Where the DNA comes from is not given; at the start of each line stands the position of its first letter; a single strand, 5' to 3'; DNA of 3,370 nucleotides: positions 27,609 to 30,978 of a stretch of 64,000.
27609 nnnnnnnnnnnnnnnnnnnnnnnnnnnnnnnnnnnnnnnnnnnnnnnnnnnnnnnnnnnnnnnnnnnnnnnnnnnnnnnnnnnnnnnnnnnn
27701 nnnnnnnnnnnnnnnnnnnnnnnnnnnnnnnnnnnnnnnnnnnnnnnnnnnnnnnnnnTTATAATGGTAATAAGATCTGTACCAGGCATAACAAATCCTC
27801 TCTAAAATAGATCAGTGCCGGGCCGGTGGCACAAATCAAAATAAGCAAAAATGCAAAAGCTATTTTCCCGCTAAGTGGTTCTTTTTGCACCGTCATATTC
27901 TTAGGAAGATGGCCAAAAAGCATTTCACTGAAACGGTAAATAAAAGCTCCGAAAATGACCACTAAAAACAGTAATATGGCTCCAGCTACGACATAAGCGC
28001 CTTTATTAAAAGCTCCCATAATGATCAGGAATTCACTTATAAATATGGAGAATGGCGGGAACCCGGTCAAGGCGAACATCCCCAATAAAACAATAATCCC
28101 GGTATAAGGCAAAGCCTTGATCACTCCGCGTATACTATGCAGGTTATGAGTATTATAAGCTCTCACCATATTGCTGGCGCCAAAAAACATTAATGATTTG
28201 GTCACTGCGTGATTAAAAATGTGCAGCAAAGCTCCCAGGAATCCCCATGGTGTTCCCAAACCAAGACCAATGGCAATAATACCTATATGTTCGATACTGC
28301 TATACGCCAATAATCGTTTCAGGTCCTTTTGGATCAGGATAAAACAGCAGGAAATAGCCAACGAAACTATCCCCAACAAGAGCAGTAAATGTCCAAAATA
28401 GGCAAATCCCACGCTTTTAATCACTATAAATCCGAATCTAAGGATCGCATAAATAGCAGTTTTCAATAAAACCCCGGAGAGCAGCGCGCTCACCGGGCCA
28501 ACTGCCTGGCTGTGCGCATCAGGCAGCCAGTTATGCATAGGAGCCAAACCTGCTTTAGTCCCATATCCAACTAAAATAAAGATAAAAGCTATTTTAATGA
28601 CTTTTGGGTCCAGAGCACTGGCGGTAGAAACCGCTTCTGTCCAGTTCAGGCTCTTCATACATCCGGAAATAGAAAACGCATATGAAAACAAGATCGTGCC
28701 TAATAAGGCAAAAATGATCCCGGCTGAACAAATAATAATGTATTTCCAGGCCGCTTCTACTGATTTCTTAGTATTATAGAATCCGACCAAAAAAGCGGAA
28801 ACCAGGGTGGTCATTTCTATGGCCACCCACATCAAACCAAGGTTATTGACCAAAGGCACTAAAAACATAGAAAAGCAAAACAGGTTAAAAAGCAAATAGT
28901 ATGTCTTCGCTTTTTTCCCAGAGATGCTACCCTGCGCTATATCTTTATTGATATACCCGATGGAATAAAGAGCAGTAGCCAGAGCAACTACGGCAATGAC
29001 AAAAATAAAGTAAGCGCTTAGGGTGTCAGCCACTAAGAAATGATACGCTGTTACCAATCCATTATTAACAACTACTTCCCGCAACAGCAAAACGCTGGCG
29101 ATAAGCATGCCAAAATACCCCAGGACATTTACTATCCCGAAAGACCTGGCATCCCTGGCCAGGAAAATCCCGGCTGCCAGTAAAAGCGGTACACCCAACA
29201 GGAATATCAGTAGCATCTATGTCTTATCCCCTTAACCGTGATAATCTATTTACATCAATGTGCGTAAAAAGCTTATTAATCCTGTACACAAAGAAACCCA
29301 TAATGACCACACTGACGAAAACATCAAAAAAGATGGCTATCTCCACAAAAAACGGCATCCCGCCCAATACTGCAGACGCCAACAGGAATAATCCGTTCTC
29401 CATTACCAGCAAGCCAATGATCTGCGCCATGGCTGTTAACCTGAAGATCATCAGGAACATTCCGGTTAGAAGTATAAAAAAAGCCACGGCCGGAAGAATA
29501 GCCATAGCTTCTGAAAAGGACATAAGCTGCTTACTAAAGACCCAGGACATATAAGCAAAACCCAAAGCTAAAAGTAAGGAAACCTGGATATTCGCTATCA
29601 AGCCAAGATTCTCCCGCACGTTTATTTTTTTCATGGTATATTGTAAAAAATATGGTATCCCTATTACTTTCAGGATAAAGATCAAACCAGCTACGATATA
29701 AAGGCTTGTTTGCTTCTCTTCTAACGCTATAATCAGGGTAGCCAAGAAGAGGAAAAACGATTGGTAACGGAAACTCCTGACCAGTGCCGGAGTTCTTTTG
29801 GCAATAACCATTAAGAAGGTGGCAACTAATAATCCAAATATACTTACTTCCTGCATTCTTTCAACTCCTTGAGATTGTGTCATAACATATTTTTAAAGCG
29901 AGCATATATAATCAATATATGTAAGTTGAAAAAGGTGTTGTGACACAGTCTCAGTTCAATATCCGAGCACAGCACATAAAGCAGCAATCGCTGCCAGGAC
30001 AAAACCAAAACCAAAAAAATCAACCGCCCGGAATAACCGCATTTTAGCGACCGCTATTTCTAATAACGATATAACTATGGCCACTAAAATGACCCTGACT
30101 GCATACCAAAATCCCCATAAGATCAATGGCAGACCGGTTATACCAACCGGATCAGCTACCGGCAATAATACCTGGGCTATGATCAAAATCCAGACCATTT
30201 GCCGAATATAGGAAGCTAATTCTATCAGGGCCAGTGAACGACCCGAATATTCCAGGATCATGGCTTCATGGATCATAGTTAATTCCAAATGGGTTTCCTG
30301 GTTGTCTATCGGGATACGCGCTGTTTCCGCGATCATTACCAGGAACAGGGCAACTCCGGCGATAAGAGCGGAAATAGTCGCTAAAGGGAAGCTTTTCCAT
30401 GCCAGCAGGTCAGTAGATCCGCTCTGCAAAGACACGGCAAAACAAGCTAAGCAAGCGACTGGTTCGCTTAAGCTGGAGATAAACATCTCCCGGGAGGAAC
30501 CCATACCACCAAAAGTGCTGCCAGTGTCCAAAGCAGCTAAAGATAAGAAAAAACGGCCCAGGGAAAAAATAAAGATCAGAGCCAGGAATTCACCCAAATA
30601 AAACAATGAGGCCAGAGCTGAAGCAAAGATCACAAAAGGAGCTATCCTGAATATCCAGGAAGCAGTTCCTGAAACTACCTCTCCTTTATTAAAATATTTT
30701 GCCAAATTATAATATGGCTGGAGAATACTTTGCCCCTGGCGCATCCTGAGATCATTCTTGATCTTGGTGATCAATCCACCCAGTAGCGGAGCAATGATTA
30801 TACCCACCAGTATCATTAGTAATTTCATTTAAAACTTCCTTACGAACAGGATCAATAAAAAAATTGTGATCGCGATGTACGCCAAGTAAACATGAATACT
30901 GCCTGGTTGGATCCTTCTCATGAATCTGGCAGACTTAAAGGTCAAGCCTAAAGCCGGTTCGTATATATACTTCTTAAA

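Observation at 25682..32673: Hyf-type membrane 'hydrogenase' whose large subunit has lost the NiFe-ligating cysteines (Ehr-like complex)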

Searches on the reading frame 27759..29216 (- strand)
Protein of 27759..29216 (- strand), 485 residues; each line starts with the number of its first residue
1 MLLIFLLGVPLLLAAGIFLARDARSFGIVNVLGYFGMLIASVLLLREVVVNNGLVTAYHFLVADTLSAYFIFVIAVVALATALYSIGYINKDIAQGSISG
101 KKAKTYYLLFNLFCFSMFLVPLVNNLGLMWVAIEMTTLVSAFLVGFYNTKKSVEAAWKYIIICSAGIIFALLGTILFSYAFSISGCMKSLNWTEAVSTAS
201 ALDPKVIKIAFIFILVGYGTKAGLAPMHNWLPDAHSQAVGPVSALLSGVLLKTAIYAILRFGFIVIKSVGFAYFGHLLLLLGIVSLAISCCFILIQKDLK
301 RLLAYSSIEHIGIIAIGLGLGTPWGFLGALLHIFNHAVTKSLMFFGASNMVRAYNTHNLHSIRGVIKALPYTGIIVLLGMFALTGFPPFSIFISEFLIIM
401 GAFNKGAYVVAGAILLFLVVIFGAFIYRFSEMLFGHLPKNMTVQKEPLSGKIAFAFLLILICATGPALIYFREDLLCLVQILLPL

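Call 4: search_protein_families(library=pfam, proteins=[window:27759-29216:-])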
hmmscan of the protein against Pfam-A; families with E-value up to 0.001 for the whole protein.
window:27759-29216:- (485 aa): 2 families
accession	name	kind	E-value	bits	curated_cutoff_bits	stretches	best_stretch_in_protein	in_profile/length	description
PF00361.26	Proton_antipo_M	-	1.5e-51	175.8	21.5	1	124-413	2-286/294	NADH:quinone oxidoreductase/Mrp antiporter, TM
PF00662.26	Proton_antipo_N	-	6e-05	23.3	24.5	1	62-92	14-44/51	NADH-Ubiquinone oxidoreductase (complex I), chain 5 N-terminus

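Call 5: search_protein_families(library=ncbifam, proteins=[window:27759-29216:-])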
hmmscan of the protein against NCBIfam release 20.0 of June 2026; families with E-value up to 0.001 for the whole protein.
window:27759-29216:- (485 aa): 72 families (the best 25 are shown)
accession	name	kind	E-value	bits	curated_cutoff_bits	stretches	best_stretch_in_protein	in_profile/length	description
NF005044.0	PRK06458.1-4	equivalog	1.4e-140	469.7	610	1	2-467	6-478/531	hydrogenase 4 subunit F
NF005045.0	PRK06458.1-5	equivalog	8.4e-110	368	543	1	2-442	3-444/484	hydrogenase 4 subunit F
NF005041.0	PRK06458.1-1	equivalog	1.1e-104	351.3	951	1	6-445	10-456/526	hydrogenase 4 subunit F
NF005043.0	PRK06458.1-3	equivalog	4.7e-103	345.7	533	1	5-461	11-462/483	hydrogenase 4 subunit F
NF006427.0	PRK08676.1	equivalog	3.1e-87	293.5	511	1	14-477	11-477/486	hydrogenase membrane subunit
NF005042.0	PRK06458.1-2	equivalog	2.4e-76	257.6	437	1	6-448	8-415/439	hydrogenase 4 subunit F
NF005086.0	PRK06521.1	equivalog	2.2e-72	244.5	667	1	39-407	50-419/669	hydrogenase 4 subunit B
NF006418.0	PRK08667.1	equivalog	3.4e-58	197.7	794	1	47-425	59-430/644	hydrogenase membrane subunit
NF006241.0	PRK08377.1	equivalog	1.9e-57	195.4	645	1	63-465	76-460/494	NADH dehydrogenase subunit N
TIGR01972.1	NDH_I_M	subfamily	7.6e-55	186.5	263.8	1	58-462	72-462/486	NADH-quinone oxidoreductase subunit M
NF005097.0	PRK06525.1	equivalog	2.3e-53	181.6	430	1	49-460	61-467/480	hydrogenase 4 subunit D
TIGR01770.1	NDH_I_N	subfamily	2.5e-49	168.5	332.6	1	3-462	8-462/472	NADH-quinone oxidoreductase subunit NuoN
NF006240.0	PRK08376.1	subfamily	7.3e-48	163.7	662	1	62-462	87-486/521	putative monovalent cation/H+ antiporter subunit D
NF006419.0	PRK08668.1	equivalog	2.9e-47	161.8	617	1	6-461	7-460/613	NADH dehydrogenase subunit M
TIGR01974.1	NDH_I_L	subfamily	1.5e-43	149.6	407.5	1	60-440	77-446/630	NADH-quinone oxidoreductase subunit L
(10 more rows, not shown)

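Call 48: search_solved_structures(query=window:27759-29216:-, max_evalue=1e-10, show_alignments=3)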
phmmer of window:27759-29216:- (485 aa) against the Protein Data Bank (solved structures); distinct sequences matched with E-value up to 1e-10: 84 (the best 60 are shown).
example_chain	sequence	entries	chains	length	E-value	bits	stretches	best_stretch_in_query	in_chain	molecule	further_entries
6cfw_H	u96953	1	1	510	3.4e-37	131.9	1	64-456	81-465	Monovalent cation/H+ antiporter subunit D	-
6u8y_H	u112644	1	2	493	9.7e-36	127.1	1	66-459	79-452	NADH dehydrogenase subunit N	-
6u8y_X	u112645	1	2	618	3.8e-31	112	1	95-469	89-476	NADH dehydrogenase subunit M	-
6hum_D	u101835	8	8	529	1.8e-28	103.1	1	101-430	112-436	NAD(P)H-quinone oxidoreductase chain 4 1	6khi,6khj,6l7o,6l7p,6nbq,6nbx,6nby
7qru_D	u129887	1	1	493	5.3e-28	101.6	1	8-448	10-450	Na+/H+ antiporter subunit D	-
8e9g_M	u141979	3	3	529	1.3e-27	100.3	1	73-436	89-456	NADH-quinone oxidoreductase, M subunit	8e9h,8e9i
6tjv_D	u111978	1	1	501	2.2e-26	96.3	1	122-442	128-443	NADH dehydrogenase subunit 4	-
7p61_M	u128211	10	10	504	2.8e-26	95.9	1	130-460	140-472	NADH dehydrogenase I subunit M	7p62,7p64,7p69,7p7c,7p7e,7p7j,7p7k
3rko_M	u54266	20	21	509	2.9e-26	95.9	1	130-460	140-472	NADH-QUINONE OXIDOREDUCTASE SUBUNIT M | NADH dehydrogenase I subunit M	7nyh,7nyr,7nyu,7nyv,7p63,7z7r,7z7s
6hum_F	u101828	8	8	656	7.4e-26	94.5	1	61-419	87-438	NADH dehydrogenase subunit 5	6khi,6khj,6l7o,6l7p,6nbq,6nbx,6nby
7a23_M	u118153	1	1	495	2.3e-25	92.9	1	103-462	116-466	Nad4m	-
7tgh_4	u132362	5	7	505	2.9e-25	92.6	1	77-455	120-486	NADH-ubiquinone oxidoreductase chain 4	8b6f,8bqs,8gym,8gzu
7ar7_M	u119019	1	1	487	3.1e-25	92.4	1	103-462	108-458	NADH-ubiquinone oxidoreductase chain 4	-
7aqw_M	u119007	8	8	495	3.3e-25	92.4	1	103-462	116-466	NADH-ubiquinone oxidoreductase chain 4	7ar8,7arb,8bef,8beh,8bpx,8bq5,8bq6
7d3u_A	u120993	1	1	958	5.1e-25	91.8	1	64-431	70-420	Monovalent Na+/H+ antiporter subunit A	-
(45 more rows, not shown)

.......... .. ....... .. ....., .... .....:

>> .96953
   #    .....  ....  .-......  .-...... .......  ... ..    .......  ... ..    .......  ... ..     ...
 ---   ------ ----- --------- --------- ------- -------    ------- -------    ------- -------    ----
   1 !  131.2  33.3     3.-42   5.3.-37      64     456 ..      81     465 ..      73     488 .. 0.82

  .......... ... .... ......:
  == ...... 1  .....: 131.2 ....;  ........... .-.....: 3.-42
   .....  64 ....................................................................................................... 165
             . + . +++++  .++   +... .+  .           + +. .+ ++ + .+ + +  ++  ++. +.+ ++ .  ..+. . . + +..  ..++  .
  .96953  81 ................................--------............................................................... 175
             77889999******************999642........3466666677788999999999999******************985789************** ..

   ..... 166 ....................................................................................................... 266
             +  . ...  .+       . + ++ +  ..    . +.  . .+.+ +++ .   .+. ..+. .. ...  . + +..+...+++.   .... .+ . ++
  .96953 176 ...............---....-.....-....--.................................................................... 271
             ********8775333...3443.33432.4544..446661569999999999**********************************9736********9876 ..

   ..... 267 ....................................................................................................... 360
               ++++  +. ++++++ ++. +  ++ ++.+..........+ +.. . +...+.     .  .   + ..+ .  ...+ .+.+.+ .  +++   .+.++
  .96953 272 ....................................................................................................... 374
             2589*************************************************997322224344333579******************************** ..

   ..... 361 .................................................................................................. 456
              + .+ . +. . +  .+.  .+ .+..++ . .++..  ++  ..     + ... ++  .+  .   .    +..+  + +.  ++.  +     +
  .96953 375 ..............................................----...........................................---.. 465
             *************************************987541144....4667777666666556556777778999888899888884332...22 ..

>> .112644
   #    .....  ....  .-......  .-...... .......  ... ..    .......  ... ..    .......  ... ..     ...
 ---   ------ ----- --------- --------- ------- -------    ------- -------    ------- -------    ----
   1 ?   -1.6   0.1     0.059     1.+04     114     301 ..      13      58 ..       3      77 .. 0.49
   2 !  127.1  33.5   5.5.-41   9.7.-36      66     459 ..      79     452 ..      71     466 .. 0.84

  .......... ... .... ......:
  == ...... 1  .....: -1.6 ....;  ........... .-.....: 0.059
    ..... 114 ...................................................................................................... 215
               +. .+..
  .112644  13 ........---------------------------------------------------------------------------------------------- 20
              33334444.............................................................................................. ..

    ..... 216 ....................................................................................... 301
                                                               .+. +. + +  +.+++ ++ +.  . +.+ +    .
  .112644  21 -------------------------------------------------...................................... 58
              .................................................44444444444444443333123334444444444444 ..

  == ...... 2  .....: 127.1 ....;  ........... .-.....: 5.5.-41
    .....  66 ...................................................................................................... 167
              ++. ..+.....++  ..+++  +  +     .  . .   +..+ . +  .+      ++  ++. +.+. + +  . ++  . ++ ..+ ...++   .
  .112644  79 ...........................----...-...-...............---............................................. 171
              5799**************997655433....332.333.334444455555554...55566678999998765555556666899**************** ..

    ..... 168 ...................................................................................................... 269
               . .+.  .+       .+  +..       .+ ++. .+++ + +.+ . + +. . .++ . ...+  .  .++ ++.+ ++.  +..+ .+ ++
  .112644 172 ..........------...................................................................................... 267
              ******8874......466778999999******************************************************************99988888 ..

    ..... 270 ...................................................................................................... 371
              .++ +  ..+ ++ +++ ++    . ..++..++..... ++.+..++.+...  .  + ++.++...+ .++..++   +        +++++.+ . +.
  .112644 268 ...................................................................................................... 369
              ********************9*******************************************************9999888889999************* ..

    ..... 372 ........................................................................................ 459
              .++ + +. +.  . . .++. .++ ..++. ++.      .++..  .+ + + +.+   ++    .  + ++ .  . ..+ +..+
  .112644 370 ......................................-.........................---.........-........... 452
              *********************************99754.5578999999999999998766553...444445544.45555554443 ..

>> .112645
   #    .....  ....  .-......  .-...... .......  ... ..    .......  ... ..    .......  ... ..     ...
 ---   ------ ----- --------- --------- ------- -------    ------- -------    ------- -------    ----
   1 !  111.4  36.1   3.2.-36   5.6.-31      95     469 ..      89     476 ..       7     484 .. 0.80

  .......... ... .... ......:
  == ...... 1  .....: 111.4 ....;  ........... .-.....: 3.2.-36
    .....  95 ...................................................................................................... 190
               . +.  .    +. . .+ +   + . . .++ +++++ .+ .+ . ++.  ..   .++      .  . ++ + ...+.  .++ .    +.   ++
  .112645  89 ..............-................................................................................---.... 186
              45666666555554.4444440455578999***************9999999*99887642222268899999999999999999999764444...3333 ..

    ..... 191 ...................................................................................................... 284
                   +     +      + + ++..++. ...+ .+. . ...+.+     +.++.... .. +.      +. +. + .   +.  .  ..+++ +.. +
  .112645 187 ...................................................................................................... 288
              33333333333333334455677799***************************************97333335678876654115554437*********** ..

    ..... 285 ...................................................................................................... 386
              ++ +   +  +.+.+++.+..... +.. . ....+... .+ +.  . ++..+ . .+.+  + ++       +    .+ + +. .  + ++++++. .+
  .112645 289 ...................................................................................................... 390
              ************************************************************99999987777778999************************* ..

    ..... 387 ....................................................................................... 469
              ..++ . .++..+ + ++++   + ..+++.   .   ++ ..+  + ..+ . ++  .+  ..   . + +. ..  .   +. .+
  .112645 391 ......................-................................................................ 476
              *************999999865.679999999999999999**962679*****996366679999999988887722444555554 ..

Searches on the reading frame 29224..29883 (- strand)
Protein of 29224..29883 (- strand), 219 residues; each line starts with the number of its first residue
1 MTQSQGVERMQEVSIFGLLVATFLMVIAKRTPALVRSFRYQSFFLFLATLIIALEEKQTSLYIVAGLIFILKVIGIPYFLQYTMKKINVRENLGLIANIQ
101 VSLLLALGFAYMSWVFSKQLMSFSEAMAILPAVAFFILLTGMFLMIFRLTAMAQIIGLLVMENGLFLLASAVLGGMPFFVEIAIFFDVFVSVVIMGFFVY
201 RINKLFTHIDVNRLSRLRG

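Call 4: search_protein_families(library=pfam, proteins=[window:29224-29883:-])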
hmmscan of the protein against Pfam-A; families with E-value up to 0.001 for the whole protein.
window:29224-29883:- (219 aa): 0 families

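Call 5: search_protein_families(library=ncbifam, proteins=[window:29224-29883:-])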
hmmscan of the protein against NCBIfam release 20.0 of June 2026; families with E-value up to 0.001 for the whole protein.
window:29224-29883:- (219 aa): 1 family
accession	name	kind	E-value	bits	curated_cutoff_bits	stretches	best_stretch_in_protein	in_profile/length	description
NF008556.0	PRK11492.1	equivalog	2.8e-22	79.6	136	1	15-219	10-216/216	hydrogenase 4 membrane subunit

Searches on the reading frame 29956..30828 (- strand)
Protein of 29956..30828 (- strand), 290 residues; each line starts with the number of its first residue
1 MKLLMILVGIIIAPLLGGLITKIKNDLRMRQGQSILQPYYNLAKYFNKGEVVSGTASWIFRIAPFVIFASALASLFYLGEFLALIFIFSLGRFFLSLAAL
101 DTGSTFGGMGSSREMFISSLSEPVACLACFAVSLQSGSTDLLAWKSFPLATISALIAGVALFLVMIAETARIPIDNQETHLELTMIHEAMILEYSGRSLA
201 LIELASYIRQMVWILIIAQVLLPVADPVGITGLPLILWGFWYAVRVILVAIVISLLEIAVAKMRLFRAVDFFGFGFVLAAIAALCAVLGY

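Call 4: search_protein_families(library=pfam, proteins=[window:29956-30828:-])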
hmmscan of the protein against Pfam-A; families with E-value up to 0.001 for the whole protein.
window:29956-30828:- (290 aa): 1 family
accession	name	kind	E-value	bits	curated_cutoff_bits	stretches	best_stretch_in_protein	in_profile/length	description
PF00146.26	NADHdh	-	4.3e-28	99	27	1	3-286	3-296/298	NADH dehydrogenase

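Call 5: search_protein_families(library=ncbifam, proteins=[window:29956-30828:-])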
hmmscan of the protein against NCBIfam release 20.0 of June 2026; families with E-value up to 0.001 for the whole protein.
window:29956-30828:- (290 aa): 0 families
